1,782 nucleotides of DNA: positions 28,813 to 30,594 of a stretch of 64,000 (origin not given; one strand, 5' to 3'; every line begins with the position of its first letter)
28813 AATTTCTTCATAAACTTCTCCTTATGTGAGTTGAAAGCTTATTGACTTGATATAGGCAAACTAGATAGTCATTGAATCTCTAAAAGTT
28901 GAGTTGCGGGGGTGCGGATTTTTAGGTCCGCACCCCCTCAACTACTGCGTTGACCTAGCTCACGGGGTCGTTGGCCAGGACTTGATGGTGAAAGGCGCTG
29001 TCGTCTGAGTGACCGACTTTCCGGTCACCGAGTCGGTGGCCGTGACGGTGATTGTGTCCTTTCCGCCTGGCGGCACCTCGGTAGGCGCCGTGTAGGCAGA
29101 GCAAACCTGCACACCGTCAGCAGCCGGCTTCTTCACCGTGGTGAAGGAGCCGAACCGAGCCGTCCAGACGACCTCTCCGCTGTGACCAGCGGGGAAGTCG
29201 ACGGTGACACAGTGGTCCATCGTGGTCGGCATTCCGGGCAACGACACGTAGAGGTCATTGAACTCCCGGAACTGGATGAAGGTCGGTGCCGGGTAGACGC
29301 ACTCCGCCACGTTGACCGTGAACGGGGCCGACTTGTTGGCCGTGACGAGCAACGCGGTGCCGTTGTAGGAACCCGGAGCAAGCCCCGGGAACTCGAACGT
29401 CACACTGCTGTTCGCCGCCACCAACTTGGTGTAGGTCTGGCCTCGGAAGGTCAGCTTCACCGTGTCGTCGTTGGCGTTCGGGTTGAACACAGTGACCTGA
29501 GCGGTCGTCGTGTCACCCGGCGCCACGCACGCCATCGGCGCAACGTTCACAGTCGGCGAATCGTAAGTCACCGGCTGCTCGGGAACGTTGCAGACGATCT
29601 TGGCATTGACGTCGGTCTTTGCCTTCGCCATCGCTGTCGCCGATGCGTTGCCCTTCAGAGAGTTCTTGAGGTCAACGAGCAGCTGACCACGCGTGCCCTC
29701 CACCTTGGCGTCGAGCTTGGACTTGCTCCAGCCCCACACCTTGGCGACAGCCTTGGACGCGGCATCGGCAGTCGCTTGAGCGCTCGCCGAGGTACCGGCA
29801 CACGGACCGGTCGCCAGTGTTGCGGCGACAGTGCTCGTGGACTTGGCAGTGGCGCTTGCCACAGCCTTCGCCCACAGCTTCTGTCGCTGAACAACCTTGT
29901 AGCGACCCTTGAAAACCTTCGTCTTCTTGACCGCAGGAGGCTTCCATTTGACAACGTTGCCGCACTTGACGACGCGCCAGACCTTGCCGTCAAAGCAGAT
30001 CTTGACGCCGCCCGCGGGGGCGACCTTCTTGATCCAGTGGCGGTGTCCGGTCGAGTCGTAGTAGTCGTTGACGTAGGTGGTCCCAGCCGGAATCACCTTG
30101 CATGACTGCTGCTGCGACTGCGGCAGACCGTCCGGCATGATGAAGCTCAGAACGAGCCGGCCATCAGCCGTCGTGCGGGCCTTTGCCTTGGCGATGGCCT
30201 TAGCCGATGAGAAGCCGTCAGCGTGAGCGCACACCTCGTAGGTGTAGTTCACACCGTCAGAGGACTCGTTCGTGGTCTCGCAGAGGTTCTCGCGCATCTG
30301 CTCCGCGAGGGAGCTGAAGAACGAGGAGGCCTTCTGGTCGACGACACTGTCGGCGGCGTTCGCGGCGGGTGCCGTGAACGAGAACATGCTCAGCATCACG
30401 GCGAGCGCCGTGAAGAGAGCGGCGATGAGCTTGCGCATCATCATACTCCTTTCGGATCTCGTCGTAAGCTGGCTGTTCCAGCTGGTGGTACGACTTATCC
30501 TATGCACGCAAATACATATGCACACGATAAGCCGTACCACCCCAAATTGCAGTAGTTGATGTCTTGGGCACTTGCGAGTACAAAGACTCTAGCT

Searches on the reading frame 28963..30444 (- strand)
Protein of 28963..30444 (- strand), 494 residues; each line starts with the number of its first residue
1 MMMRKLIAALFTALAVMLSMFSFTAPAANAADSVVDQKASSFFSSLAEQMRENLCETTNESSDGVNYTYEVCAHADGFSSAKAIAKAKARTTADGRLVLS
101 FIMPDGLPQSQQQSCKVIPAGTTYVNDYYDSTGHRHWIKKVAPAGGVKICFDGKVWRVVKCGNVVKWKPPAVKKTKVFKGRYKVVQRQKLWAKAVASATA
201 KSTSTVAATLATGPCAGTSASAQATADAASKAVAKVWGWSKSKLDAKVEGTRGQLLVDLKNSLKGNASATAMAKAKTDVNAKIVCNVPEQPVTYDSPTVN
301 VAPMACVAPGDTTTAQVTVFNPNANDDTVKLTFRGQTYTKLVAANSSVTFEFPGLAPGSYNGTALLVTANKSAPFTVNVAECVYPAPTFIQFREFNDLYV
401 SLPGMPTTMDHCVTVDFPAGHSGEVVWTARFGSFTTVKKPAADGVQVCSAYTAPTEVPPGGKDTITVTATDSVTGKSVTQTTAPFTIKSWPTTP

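Call 8: search_protein_families(library=pfam, proteins=[window:28963-30444:-], max_evalue=0.1)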
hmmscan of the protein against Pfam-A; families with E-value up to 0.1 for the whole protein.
window:28963-30444:- (494 aa): 0 families

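Call 11: find_homologous_proteins(query=window:28963-30444:-)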
Query window:28963-30444:- (494 aa): 21 proteins with E <= 0.001 among 8000 candidates.
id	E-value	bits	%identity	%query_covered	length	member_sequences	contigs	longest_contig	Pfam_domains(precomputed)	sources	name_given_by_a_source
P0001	2.0e-86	309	60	51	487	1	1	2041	-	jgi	jgi:hypothetical protein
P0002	1.2e-84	303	44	78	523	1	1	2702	-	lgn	-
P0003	2.2e-84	302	51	59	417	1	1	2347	-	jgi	jgi:hypothetical protein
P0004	8.5e-77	277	42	74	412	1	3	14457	-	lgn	-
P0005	7.7e-74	267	63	42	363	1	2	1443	-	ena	-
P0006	3.6e-67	245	49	48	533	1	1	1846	-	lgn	-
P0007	4.2e-59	219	48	48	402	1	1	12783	-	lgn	-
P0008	2.1e-51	194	44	56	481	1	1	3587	-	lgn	-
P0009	1.5e-50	191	66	24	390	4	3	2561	-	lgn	-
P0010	9.4e-47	178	33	98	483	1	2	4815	-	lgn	-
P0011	3.1e-44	170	73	21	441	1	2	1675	-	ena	-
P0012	1.3e-38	151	73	22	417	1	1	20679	-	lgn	-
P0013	3.8e-38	150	45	38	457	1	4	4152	-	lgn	-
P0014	5.9e-38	149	72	22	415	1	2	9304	-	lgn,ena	-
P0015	8.9e-38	149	45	38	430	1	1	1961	-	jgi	jgi:hypothetical protein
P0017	6.9e-31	126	66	21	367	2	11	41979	PF04402.20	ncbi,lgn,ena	-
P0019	6.4e-17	80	27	100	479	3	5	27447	-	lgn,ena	-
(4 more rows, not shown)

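Call 12: find_encoding_contigs(protein=window:28963-30444:-, flank=10000, max_places=6)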
Protein window:28963-30444:- (494 aa): no gene with exactly this product is on record in the collection.

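Call 13: find_encoding_contigs(protein=P0004, flank=8000, max_places=3)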
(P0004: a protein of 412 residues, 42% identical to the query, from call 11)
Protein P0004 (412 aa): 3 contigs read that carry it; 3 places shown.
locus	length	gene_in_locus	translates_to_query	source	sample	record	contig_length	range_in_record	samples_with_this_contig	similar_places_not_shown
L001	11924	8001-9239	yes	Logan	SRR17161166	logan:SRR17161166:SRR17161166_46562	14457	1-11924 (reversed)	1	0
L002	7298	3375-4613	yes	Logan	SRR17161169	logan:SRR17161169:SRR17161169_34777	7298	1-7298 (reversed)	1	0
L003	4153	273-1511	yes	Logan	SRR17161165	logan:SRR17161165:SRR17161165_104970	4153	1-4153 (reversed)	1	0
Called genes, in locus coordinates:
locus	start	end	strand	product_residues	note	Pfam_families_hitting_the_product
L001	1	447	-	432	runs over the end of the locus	PF08245:Mur_ligase_M, PF02875:Mur_ligase_C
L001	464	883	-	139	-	-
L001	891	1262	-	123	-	PF00072:Response_reg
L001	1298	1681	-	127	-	PF00072:Response_reg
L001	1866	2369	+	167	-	PF01862:PvlArgDC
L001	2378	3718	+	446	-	-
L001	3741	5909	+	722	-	PF16927:HisKA_7TM, PF00512:HisKA, PF02518:HATPase_c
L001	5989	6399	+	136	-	-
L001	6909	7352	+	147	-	-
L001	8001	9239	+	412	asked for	-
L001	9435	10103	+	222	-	-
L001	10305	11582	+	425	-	PF18911:PKD_4 (weak), PF00801:PKD (faint), PF18911:PKD_4 (weak)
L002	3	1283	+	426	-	?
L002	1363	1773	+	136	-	-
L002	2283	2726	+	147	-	-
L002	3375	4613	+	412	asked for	-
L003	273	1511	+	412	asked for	-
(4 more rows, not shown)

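Call 14: find_encoding_contigs(protein=P0017, flank=8000, max_places=4)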
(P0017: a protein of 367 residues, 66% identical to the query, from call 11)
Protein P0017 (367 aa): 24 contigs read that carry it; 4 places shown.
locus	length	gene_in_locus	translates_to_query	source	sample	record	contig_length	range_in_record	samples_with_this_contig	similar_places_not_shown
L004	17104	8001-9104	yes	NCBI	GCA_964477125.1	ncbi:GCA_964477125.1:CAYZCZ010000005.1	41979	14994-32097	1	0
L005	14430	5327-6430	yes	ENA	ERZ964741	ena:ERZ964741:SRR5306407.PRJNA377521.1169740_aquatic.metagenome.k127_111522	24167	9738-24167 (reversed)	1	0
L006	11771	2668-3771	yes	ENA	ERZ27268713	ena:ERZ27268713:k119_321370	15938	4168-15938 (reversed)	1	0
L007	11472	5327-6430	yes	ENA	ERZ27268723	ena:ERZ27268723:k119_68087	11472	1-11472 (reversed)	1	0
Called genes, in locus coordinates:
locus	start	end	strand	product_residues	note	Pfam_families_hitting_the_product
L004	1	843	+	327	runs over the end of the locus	PF02779:Transket_pyr, PF02780:Transketolase_C, PF22613:Transketolase_C_1 (weak)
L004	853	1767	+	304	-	PF01116:F_bP_aldolase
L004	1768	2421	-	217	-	-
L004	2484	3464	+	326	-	PF00294:PfkB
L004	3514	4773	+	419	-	-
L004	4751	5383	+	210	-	PF18306:LDcluster4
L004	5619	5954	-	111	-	-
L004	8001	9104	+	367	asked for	PF04402:SIMPL (weak)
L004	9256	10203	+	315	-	PF18911:PKD_4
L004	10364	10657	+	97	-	PF02686:GatC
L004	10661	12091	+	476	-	PF01425:Amidase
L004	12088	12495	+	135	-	-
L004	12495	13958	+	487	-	PF02934:GatB_N, PF02637:GatB_Yqey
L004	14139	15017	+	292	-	PF00483:NTP_transferase, PF12804:NTP_transf_3 (faint)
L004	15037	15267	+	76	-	-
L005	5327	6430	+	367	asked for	PF04402:SIMPL (weak)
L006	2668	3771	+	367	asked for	PF04402:SIMPL (weak)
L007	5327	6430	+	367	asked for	PF04402:SIMPL (weak)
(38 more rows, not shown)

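Call 21: find_encoding_contigs(protein=P0012, flank=8000, max_places=2)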
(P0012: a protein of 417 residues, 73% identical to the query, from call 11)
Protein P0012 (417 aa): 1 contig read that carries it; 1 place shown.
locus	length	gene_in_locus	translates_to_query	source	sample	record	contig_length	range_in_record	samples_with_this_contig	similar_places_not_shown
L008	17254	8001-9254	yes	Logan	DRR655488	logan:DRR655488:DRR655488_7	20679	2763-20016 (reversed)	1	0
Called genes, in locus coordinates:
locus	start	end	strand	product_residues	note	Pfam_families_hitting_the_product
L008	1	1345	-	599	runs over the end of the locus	PF00496:SBP_bac_5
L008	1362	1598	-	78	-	PF03840:SecG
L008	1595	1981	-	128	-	PF04020:Phage_holin_4_2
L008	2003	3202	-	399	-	PF05195:AMP_N, PF00557:Peptidase_M24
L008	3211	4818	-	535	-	PF01541:GIY-YIG (weak), PF27096:UvrC_M, PF02151:UVR, PF08459:UvrC_RNaseH_dom, PF14520:HHH_5 (weak)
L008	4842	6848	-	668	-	PF05257:CHAP (weak), PF18013:Phage_lysozyme2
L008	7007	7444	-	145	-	-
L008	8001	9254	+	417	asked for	-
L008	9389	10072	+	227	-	-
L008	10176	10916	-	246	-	PF01061:ABC2_membrane, PF12679:ABC2_membrane_2, PF12698:ABC2_membrane_3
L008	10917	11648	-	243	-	PF00005:ABC_tran, PF13304:AAA_21 (weak)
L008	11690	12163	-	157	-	PF06983:3-dmu-9_3-mt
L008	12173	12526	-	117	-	PF08818:DUF1801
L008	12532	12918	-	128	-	PF00903:Glyoxalase (weak)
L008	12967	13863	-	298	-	PF17773:UPF0176_N, PF00581:Rhodanese, PF12368:Rhodanese_C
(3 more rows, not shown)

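Call 22: find_encoding_contigs(protein=P0019, flank=8000, max_places=3)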
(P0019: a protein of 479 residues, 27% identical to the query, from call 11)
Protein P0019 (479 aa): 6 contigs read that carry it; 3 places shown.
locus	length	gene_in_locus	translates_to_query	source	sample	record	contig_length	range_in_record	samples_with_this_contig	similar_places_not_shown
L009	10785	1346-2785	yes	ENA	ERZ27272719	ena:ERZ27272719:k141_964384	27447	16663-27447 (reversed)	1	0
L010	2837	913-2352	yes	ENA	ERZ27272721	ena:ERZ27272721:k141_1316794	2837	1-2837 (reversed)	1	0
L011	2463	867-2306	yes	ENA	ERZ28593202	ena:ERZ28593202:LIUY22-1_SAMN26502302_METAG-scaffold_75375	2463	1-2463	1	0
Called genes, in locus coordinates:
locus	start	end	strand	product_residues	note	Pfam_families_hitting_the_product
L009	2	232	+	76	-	?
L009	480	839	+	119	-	-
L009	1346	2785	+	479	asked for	-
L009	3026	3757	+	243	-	-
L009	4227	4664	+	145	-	PF01467:CTP_transf_like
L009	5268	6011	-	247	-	-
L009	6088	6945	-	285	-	PF00892:EamA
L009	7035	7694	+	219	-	PF00106:adh_short, PF08659:KR, PF13561:adh_short_C2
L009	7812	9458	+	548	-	PF00535:Glycos_transf_2, PF13641:Glyco_tranf_2_3, PF13506:Glyco_transf_21, PF13632:Glyco_trans_2_3, PF03552:Cellulose_synt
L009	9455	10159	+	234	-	PF25919:BSH_CusB (faint), PF00364:Biotin_lipoyl (faint), PF25973:BSH_CzcB (faint)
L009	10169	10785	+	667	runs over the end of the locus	PF17652:Glyco_hydro81C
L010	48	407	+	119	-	-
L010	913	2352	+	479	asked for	-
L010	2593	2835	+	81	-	?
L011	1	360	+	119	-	?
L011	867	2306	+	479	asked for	-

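Call 23: find_encoding_contigs(protein=P0007, flank=8000, max_places=2)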
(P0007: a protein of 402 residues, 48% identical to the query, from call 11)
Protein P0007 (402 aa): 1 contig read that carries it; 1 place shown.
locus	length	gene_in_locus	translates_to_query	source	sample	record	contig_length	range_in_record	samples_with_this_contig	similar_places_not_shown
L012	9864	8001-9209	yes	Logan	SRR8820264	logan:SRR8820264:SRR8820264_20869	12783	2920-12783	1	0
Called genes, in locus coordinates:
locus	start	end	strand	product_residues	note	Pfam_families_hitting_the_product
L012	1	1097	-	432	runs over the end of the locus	PF08245:Mur_ligase_M, PF02875:Mur_ligase_C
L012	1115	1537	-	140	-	-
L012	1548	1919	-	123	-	PF00072:Response_reg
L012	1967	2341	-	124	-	PF00072:Response_reg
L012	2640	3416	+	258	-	-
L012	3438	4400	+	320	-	PF00899:ThiF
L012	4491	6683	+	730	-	PF00512:HisKA, PF02518:HATPase_c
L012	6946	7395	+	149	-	-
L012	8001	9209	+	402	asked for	-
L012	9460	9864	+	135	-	?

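Call 33: find_related_loci(query=A2, collection=metagenome_contigs, flank=4000)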
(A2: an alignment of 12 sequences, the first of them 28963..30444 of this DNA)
Query A2 (494 aa) in metagenome_contigs; peptide patterns used: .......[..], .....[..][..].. (x = any residue, [..] = any of these).
74 stretches matched a pattern; 2 encode a relative of the query (tblastn E <= 1e-3); 2 distinct loci.
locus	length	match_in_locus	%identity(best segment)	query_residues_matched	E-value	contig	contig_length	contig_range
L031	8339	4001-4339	66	381-494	2e-43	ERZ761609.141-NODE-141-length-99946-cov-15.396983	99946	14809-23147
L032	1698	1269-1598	63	382-494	5e-41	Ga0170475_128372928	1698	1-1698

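Call 50: predict_structure(alignment_id=A1)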
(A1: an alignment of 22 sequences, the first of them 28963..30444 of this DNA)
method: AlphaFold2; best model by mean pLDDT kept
length: 494 residues; sequences in the alignment: 22
mean_pLDDT: 68.5   pTM: 0.35
mean pLDDT of the five models: 68.5, 65.6, 65.3, 64.8, 64.5
residues with pLDDT >= 90: 180; 70-90: 83; 50-70: 47; < 50: 184
segments of 3 or more residues with pLDDT < 50: 1-6, 13-15, 17-51, 61-63, 71-98, 170-200, 226-290
pLDDT, mean of each block of 10 residues (from residue 1): 47 48 31 32 44 56 48 41 30 41 75 88 81 74 88 87 76 31 34 42 51 52 48 40 34 33 38 40 39 88 83 94 96 96 97 93 96 95 90 93 94 95 96 97 96 95 97 94 95 81
secondary structure, 60 per line:
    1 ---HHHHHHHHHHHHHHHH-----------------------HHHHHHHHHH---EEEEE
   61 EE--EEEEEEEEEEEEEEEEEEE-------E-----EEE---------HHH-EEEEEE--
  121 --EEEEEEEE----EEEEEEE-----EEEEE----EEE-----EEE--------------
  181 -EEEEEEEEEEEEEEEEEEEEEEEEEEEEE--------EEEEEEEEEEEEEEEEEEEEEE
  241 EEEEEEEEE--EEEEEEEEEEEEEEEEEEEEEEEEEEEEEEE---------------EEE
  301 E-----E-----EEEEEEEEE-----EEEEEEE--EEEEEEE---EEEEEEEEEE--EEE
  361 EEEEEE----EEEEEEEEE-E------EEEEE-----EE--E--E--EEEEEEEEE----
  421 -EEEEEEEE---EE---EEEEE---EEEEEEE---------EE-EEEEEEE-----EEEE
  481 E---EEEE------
elements in order: H4-19 H43-52 E56-62 E65-83 E97-99 E113-118 E123-130 E135-141 E147-151 E156-158 E164-166 E182-210 E219-249 E252-282 E298-301 E313-321 E327-333 E336-342 E346-355 E358-366 E371-379 E388-392 E408-416 E422-429 E438-442 E446-452 E465-471 E477-481 E485-488

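Call 54: fold_search(model_id=the predicted structure, library=pdb)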
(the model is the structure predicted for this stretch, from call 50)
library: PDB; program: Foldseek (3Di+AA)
matches with E <= 10: 1469; with E <= 0.001: 112
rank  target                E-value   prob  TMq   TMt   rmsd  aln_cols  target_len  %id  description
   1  7som_D                2.2e-06  1.00  0.17  0.06  42.1       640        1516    9  Ciliary C2 central pair apparatus isolated from Chlamydomonas reinhardtii (released 2022-04-13)
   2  7sqc_2A               2.8e-06  1.00  0.28  0.20  49.2       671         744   10  Ciliary C1 central pair apparatus isolated from Chlamydomonas reinhardtii (released 2022-04-13)
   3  8cs9_X                3.9e-06  1.00  0.20  0.16  36.9       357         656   10  Composite reconstruction of Class 1 of the erythrocyte ankyrin-1 complex (released 2022-07-20)
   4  9ijj_E                5.0e-06  1.00  0.20  0.21  31.8       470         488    8  In situ structure of the central apparatus in mouse sperm axoneme. (released 2025-06-04)
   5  7sqc_O0               5.2e-06  1.00  0.23  0.12  34.3       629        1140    8  Ciliary C1 central pair apparatus isolated from Chlamydomonas reinhardtii (released 2022-04-13)
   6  7uzs                  8.3e-06  1.00  0.19  0.15   9.8       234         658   12  Protein 4.2 (local refinement from consensus reconstruction of ankyrin complex classes) (released 2022-07-20)
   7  7tvz_E                8.7e-06  1.00  0.20  0.16  36.5       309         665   12  Cryo-EM structure of human band 3-protein 4.2 complex in diagonal conformation (released 2022-06-08)
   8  7sqc_F1               1.5e-05  1.00  0.24  0.25  32.1       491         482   11  Ciliary C1 central pair apparatus isolated from Chlamydomonas reinhardtii (released 2022-04-13)
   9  8csw                  1.8e-05  1.00  0.19  0.15   9.8       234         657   12  Local refinement of protein 4.2 in Class 2 of erythrocyte ankyrin-1 complex (released 2022-07-20)
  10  5a42                  1.8e-05  1.00  0.16  0.06  36.8       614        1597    8  Cryo-EM single particle 3D reconstruction of the native conformation of E. coli alpha-2-macroglobulin (ECAM) (released 2015-07-29)
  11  9ijj_h                2.8e-05  1.00  0.21  0.09  30.4       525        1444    8  In situ structure of the central apparatus in mouse sperm axoneme. (released 2025-06-04)
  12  7sqc_F0               3.1e-05  1.00  0.24  0.35  25.3       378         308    9  Ciliary C1 central pair apparatus isolated from Chlamydomonas reinhardtii (released 2022-04-13)
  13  6fg9_B                3.5e-05  0.99  0.15  0.09  36.1       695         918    9  Mouse SORCS2 ectodomain (sortilin related VPS10 domain containing receptor 2) (released 2018-08-01)
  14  9ijj_C                4.3e-05  1.00  0.19  0.12  33.4       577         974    8  In situ structure of the central apparatus in mouse sperm axoneme. (released 2025-06-04)
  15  3pdd                  4.5e-05  1.00  0.16  0.37  12.8       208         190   15  Structures of Clostridium thermocellum CbhA fibronectin(III)-like modules (released 2011-11-23)
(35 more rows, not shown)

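Call 67: search_protein_families(library=ncbifam, proteins=[window:28963-30444:-], max_evalue=0.1)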
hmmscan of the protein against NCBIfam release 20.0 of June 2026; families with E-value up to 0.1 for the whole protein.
window:28963-30444:- (494 aa): 1 family
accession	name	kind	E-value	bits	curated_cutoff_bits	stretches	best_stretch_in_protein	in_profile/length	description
TIGR01937.1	nqrB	equivalog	0.059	12.2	349.9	0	416-473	207-264/413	NADH:ubiquinone reductase (Na(+)-transporting) subunit B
